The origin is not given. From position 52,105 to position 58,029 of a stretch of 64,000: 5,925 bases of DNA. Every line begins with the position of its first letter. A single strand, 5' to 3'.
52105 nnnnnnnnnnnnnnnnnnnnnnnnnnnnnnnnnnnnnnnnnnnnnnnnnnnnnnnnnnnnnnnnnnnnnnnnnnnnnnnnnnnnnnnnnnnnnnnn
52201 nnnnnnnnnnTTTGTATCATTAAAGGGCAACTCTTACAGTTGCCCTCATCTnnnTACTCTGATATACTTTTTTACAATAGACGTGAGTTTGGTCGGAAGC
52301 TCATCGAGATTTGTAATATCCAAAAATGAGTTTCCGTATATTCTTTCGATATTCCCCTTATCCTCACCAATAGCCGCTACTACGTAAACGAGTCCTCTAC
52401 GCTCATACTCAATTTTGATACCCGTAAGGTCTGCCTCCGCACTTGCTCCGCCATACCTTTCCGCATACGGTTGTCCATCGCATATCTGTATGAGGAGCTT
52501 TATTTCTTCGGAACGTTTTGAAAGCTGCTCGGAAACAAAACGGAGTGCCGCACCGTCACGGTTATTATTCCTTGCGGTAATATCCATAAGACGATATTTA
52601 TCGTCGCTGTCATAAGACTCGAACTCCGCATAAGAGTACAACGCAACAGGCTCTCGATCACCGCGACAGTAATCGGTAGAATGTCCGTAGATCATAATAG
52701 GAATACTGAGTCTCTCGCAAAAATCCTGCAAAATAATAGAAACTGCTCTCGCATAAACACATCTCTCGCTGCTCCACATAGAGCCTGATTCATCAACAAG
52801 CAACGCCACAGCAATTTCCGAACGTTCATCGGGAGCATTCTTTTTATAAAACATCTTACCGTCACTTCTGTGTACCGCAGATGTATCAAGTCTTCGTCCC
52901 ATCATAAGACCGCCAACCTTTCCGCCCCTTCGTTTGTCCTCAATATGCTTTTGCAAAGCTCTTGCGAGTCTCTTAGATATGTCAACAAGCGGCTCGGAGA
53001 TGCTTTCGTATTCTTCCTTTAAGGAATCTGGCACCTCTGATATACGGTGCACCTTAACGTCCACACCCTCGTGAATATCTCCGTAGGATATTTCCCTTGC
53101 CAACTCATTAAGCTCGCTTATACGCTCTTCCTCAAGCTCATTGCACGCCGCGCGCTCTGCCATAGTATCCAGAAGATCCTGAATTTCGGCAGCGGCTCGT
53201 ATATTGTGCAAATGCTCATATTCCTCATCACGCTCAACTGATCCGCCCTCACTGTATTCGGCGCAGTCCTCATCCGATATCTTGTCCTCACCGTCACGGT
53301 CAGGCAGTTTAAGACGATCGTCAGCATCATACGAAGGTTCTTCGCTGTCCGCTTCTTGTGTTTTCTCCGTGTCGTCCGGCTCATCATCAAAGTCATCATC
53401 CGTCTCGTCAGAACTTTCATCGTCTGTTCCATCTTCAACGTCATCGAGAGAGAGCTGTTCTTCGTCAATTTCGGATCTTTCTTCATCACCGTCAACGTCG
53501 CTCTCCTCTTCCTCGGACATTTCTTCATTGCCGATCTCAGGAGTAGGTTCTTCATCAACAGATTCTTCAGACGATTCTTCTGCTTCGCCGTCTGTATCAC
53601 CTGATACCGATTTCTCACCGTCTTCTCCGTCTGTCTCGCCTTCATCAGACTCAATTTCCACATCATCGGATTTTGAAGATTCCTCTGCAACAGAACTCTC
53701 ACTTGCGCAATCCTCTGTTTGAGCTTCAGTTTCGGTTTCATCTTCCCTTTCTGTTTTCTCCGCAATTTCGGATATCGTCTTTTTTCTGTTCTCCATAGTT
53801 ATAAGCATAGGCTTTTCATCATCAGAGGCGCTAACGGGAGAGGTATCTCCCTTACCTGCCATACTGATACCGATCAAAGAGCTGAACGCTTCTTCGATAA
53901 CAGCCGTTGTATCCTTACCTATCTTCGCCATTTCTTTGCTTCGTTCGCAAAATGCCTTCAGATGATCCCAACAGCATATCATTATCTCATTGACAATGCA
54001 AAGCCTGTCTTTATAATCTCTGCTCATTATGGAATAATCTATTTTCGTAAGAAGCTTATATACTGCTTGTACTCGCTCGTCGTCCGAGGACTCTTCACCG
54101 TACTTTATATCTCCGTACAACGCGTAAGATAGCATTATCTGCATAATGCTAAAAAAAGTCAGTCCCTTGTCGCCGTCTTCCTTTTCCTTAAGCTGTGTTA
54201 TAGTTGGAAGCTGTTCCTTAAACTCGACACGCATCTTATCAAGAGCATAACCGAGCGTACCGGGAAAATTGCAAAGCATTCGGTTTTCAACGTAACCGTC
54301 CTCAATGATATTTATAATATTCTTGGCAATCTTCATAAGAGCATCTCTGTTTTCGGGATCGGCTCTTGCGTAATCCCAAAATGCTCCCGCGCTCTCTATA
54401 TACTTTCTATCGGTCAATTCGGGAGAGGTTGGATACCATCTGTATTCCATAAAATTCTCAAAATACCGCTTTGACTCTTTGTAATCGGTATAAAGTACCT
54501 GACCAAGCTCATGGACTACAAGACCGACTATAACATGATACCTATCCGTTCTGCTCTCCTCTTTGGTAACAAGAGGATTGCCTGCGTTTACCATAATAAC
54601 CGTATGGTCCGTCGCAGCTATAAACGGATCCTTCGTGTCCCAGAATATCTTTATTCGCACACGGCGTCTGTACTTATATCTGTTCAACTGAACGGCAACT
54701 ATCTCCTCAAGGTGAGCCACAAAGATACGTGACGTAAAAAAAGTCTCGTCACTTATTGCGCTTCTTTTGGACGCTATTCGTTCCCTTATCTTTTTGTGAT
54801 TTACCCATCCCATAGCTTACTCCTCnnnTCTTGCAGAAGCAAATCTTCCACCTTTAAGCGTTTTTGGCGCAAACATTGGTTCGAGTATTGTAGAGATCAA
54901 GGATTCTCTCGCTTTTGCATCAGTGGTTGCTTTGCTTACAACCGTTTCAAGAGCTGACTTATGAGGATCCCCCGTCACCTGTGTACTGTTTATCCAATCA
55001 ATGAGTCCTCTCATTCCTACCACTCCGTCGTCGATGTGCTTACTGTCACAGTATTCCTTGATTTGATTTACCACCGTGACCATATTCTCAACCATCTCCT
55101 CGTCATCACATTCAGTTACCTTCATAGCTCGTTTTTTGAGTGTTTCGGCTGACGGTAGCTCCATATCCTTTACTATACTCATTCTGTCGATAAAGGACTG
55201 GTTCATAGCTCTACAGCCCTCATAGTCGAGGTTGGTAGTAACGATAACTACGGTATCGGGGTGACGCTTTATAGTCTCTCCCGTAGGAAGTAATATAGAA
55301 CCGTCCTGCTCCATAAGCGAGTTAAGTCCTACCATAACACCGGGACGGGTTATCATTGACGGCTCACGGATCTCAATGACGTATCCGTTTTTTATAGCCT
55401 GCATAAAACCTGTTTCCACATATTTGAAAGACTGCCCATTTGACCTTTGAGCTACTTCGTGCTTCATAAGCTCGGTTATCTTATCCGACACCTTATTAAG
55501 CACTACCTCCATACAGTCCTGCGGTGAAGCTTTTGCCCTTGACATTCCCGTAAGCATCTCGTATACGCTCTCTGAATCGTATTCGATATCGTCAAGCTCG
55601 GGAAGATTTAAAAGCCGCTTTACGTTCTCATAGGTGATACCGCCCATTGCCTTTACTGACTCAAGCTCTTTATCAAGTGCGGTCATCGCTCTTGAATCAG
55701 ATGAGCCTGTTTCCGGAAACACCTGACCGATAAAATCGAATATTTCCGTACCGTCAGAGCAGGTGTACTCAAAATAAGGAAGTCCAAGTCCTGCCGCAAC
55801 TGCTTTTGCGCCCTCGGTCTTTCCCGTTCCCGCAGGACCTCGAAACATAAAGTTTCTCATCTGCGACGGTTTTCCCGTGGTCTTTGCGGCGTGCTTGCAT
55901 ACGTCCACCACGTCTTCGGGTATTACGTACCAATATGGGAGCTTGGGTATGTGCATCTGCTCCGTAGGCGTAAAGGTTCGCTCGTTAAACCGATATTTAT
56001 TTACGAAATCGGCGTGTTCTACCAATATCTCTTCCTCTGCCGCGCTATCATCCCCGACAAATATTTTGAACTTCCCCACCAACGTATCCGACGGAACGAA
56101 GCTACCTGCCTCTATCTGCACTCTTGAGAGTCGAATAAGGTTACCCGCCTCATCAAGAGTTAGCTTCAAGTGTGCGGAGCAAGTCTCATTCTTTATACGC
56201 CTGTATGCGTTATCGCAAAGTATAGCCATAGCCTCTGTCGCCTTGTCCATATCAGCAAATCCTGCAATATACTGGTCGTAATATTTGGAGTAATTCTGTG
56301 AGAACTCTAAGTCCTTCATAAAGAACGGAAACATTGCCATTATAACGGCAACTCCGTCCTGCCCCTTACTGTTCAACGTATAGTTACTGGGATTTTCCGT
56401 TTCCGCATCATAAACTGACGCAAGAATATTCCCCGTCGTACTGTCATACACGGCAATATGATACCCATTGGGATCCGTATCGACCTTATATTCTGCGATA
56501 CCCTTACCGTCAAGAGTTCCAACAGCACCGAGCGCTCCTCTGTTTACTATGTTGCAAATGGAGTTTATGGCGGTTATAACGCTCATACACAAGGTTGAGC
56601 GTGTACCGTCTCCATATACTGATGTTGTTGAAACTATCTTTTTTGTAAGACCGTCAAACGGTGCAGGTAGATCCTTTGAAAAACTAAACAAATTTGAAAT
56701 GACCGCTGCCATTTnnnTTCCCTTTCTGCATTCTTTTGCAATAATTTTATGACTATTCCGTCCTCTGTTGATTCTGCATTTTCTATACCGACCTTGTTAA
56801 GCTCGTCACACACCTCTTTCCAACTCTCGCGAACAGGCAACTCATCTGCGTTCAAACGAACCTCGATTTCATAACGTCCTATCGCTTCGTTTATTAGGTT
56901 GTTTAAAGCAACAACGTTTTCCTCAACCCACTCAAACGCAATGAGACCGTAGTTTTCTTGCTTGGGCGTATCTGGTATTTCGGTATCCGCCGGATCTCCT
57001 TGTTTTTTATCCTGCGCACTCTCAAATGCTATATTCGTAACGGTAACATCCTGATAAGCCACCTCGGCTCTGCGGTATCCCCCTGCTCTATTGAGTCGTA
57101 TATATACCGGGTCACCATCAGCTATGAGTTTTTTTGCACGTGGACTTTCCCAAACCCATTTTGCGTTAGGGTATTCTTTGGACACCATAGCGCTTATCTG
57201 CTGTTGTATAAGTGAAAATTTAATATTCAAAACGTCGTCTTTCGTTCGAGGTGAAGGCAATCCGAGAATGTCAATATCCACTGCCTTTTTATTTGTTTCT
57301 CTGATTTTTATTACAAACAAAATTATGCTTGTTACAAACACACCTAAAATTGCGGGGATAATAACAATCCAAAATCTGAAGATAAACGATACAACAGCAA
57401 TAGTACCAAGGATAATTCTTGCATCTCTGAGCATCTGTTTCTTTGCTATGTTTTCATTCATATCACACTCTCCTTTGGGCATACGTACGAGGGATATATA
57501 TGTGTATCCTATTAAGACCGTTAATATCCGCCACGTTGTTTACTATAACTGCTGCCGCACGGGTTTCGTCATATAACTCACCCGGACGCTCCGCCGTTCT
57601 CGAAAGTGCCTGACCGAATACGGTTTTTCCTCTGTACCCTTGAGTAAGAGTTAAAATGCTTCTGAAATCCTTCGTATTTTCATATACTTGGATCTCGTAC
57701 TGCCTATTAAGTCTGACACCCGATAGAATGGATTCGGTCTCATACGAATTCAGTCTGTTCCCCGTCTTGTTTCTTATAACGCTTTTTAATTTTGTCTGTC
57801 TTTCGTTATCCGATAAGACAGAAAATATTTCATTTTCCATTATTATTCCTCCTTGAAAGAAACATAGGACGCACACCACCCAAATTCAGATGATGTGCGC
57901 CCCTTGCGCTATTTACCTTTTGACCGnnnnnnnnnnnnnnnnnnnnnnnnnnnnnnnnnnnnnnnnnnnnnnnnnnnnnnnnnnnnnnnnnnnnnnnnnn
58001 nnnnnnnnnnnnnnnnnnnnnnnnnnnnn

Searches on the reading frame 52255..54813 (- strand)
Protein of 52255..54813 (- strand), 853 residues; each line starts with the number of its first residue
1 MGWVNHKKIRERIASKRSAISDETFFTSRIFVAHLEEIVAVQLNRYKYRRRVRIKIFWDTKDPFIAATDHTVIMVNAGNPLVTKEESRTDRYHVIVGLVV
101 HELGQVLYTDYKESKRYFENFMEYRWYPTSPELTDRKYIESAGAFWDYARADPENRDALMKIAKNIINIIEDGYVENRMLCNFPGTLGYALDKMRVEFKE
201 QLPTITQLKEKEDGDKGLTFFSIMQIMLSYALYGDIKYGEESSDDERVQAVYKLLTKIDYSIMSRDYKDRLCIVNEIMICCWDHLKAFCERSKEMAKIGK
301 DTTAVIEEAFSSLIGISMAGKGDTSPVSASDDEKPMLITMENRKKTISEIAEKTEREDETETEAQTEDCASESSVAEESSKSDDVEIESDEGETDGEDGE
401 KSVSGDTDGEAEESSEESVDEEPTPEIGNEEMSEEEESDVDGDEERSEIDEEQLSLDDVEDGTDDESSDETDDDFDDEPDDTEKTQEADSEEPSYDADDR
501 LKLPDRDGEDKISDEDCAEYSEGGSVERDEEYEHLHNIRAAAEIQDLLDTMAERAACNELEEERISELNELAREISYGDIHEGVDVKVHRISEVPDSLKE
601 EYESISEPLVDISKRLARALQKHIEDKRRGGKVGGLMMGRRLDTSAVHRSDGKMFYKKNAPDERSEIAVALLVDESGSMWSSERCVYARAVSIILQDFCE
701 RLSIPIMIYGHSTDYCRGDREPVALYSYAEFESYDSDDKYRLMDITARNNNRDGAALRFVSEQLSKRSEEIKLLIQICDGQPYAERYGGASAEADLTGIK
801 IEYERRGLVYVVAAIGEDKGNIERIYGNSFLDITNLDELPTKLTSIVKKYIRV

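Call 12: search_protein_families(library=pfam, proteins=[window:52255-54813:-], max_evalue=0.01)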
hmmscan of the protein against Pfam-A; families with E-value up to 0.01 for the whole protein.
window:52255-54813:- (853 aa): 1 family
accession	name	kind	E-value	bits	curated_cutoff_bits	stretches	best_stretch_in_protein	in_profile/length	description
PF11775.14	CobT_C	-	4.7e-08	33.4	21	0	747-844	112-211/220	Cobalamin biosynthesis protein CobT VWA domain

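Call 22: find_related_loci(query=window:52255-54813:-, collection=genome_contigs, flank=10000)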
Query window:52255-54813:- (853 aa) in genome_contigs; peptide patterns used: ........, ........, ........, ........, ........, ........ (x = any residue, [..] = any of these).
119 stretches matched a pattern; 38 encode a relative of the query (tblastn E <= 1e-3); 38 distinct loci.
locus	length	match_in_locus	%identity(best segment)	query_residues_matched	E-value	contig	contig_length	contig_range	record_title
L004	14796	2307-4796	71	1-853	0e+0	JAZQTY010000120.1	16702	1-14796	MAG: Eubacteriales bacterium isolate T1900045184_TC20190180.MAGScoT_cleanbin_000037 SGB_5258_k141_2845751, whole genome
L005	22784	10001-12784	69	1-853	0e+0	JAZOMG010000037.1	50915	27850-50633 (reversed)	MAG: Eubacteriales bacterium isolate T1900045650_YK20190344.MAGScoT_cleanbin_000004 SGB_8193_k141_1006613, whole genome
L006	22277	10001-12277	44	1-853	0e+0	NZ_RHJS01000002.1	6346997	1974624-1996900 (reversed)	Schaedlerella arabinosiphila strain DSM 106076 000000F_quiver_pilon, whole genome shotgun sequence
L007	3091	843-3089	43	4-844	0e+0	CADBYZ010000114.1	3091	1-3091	MAG: Ruminococcaceae bacterium isolate RUG14429 genome assembly, contig: RUG14429_asm_114, whole genome shotgun sequence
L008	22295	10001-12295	42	1-852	0e+0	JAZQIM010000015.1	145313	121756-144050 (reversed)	MAG: Candidatus Aphodoplasma sp. isolate T1900044625_TS20190091.MAGScoT_cleanbin_000003 SGB_927_k141_1400384, whole geno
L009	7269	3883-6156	42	1-852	0e+0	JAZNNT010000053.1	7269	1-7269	MAG: Clostridia bacterium isolate T1900044654_TS20190120.MAGScoT_cleanbin_000006 SGB_1463_k141_1119626, whole genome sho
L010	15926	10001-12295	42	1-852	0e+0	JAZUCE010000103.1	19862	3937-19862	MAG: Faecalimonas sp. isolate T1900045314_YK20190003.MAGScoT_cleanbin_000053 SGB_6275_k141_1711701, whole genome shotgun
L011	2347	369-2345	40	1-744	0e+0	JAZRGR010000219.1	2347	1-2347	MAG: Faecousia sp. isolate T1900045488_YK20190182.MAGScoT_cleanbin_000022 SGB_7361_k141_1327575, whole genome shotgun se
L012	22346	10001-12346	61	4-853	1e-129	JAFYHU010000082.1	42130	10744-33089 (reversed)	MAG: Oscillospiraceae bacterium isolate RGIG7103 Water_buffalos_Abomasum-1__c668450, whole genome shotgun sequence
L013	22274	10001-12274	61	1-853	3e-128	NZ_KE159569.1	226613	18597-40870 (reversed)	Eubacterium sp. 14-2 acPFD-supercont1.3, whole genome shotgun sequence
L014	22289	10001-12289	50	1-852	4e-127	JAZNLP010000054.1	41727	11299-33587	MAG: Faecousia sp. isolate T1900044669_TS20190135.MAGScoT_cleanbin_000088 SGB_1574_k141_1929312, whole genome shotgun se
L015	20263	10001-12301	54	1-852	3e-127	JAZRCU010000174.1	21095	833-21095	MAG: Faecousia sp. isolate T1900045510_YK20190204.MAGScoT_cleanbin_000030 SGB_7554_k141_2346095, whole genome shotgun se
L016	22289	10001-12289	60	1-852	9e-127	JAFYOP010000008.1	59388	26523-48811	MAG: Clostridia bacterium isolate RGIG7280 Water_buffalos_Cecum-4__c70, whole genome shotgun sequence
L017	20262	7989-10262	60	1-853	1e-126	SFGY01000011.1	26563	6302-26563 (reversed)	MAG: Clostridiales bacterium isolate W0P9.013 Contig774, whole genome shotgun sequence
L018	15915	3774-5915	55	1-853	8e-127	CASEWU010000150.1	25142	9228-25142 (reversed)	uncultured Firmicutes bacterium isolate SI.O55.metabat-bins.153 genome assembly, contig: SI.O55.metabat-bins.153.fa_k141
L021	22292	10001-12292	60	1-853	8e-126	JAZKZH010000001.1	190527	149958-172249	MAG: Eubacteriales bacterium isolate T1900045091_TC20190085.MAGScoT_cleanbin_000002 SGB_4702_k141_1234902, whole genome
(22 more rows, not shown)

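Call 41: search_protein_families(library=pfam, proteins=[L005:510-929:+, L005:934-1188:+, L005:1195-1476:+, L005:1516-1764:+, L005:1840-2238:+, L005:2187-2501:+, L005:2473-2814:+, L005:2814-3593:+, L005:3565-4281:+, L005:5465-5716:+], max_evalue=0.01)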
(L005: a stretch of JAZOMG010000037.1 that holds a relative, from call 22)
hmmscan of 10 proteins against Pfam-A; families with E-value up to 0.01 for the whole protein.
L005:510-929:+ (140 aa): 0 families

L005:934-1188:+ (85 aa): 0 families

L005:1195-1476:+ (94 aa): 0 families

L005:1516-1764:+ (83 aa): 2 families
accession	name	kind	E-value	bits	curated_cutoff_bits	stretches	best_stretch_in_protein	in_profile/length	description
PF00533.33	BRCT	-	5.1e-15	55.9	21.3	1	6-77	3-75/78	BRCA1 C Terminus (BRCT) domain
PF12738.14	PTCB-BRCT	-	4.2e-07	30.3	22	1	15-71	4-59/63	twin BRCT domain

L005:1840-2238:+ (133 aa): 2 families
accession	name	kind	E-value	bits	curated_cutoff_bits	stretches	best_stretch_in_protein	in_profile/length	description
PF14081.11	DUF4262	-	4.5e-08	33.8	28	1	28-115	20-124/127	Domain of unknown function (DUF4262)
PF14080.11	DUF4261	-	4.2e-05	23.9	27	1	33-102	2-76/77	Domain of unknown function (DUF4261)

L005:2187-2501:+ (105 aa): 0 families

L005:2473-2814:+ (114 aa): 1 family
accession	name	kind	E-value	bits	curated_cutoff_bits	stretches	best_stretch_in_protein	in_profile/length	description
PF14191.11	YodL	-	1.9e-24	86.9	24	1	2-101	1-98/98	YodL-like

L005:2814-3593:+ (260 aa): 1 family
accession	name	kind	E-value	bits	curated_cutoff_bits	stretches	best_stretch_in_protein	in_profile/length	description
PF03692.20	CxxCxxCC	-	4.3e-10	40.6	23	1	48-135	2-72/85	Putative zinc- or iron-chelating domain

L005:3565-4281:+ (239 aa): 0 families

L005:5465-5716:+ (84 aa): 0 families

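Call 42: search_protein_families(library=pfam, proteins=[L021:1592-4831:-, L021:1186-1611:-, L021:5173-5532:+, L021:5734-6195:+, L021:738-956:+, L021:6400-6870:+], max_evalue=0.01)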
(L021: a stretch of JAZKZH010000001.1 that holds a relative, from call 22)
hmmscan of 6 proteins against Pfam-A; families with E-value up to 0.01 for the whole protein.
L021:1592-4831:- (1080 aa): 1 family
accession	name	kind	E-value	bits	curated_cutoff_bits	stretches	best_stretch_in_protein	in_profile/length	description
PF14501.12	HATPase_c_5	-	0.0093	16.3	22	1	955-1065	9-99/102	GHKL domain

L021:1186-1611:- (142 aa): 1 family
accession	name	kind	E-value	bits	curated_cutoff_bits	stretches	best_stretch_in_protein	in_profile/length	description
PF00072.30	Response_reg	-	4.1e-12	46.7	30.2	1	4-94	1-80/111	Response regulator receiver domain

L021:5173-5532:+ (120 aa): 5 families
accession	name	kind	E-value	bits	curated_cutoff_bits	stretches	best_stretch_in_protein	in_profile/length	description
PF13240.11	Zn_Ribbon_1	-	1.2e-06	28.5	25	1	9-32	1-23/23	zinc-ribbon domain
PF12773.13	DZR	-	6.7e-05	23.4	27.3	1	6-36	11-38/45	Double zinc ribbon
PF13248.11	Zn_ribbon_3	-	7.1e-05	22.6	27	1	7-32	2-26/26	zinc-ribbon domain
PF18912.6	DZR_2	-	0.0059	16.9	27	1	7-35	21-49/56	Double zinc ribbon domain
PF14803.11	Zn_ribbon_Nudix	-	0.008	16.5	25.6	0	8-17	1-10/34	Nudix N-terminal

L021:5734-6195:+ (154 aa): 0 families

L021:738-956:+ (73 aa): 0 families

L021:6400-6870:+ (157 aa): 1 family
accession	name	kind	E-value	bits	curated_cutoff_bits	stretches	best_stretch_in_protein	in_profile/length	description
PF00436.31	SSB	-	2.8e-05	24.5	26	1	21-106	16-102/104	Single-strand binding protein family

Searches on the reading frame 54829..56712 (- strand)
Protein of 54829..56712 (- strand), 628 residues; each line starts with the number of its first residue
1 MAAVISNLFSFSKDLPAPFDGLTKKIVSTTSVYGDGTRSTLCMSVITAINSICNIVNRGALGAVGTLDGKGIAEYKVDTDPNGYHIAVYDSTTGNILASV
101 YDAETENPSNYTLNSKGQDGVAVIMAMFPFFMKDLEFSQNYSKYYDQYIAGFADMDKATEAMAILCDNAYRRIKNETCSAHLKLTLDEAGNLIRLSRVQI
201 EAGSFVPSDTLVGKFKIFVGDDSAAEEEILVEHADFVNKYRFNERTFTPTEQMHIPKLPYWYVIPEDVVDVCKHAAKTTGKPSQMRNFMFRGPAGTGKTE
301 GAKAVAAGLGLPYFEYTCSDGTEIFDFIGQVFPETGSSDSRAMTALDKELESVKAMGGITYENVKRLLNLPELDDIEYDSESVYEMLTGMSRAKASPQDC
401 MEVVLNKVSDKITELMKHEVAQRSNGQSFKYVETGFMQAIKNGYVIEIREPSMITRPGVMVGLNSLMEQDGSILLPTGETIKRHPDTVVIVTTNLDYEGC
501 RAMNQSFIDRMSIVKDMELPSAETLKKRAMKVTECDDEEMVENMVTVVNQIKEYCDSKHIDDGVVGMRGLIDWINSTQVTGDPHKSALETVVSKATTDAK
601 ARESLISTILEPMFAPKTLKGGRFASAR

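Call 12: search_protein_families(library=pfam, proteins=[window:54829-56712:-], max_evalue=0.01)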
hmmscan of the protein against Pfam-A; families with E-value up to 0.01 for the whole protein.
window:54829-56712:- (628 aa): 3 families
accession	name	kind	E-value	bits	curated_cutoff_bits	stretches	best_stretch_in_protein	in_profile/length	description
PF07728.20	AAA_5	-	4e-09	37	22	1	288-344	2-62/139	AAA domain (dynein-related subfamily)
PF12774.13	AAA_6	-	5.2e-06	26.1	25.2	1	291-332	38-78/327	Hydrolytic ATP binding site of dynein motor region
PF00004.35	AAA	-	9.1e-05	23.4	21.2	1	289-334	2-38/131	ATPase family associated with various cellular activities (AAA)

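Call 73: find_encoding_contigs(protein=window:54829-56712:-, flank=10000, max_places=3)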
Protein window:54829-56712:- (628 aa): no gene with exactly this product is on record in the collection.

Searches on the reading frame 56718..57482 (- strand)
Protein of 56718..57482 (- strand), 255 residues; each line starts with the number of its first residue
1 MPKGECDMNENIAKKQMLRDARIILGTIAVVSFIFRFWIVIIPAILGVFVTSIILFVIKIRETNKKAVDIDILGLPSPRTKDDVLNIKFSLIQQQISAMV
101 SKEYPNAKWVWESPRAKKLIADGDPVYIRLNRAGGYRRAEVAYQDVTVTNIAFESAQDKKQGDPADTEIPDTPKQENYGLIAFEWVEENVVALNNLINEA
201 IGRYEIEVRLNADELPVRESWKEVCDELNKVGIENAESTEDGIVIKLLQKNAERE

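Call 12: search_protein_families(library=pfam, proteins=[window:56718-57482:-], max_evalue=0.01)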
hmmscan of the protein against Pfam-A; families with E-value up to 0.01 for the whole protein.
window:56718-57482:- (255 aa): 1 family
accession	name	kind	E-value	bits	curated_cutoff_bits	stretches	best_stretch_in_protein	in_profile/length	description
PF14486.12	DUF4432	-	0.0056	15.9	32.5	1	154-239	191-274/304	Domain of unknown function (DUF4432)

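Call 38: search_protein_families(library=phrogs, proteins=[window:56718-57482:-], max_evalue=0.01)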
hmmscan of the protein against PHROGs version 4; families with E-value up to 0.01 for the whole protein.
window:56718-57482:- (255 aa): 0 families

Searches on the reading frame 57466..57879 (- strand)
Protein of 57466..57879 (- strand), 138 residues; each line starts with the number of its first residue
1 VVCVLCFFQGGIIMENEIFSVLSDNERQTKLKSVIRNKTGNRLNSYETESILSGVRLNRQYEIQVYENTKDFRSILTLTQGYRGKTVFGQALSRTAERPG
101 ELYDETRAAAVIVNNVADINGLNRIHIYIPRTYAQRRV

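Call 12: search_protein_families(library=pfam, proteins=[window:57466-57879:-], max_evalue=0.01)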
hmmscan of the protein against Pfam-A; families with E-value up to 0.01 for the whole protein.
window:57466-57879:- (138 aa): 1 family
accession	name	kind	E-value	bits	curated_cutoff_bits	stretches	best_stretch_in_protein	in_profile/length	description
PF00500.24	Late_protein_L1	-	0.0089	15.3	27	0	10-65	318-372/497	L1 (late) protein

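Call 38: search_protein_families(library=phrogs, proteins=[window:57466-57879:-], max_evalue=0.01)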
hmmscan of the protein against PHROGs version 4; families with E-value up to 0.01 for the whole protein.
window:57466-57879:- (138 aa): 0 families
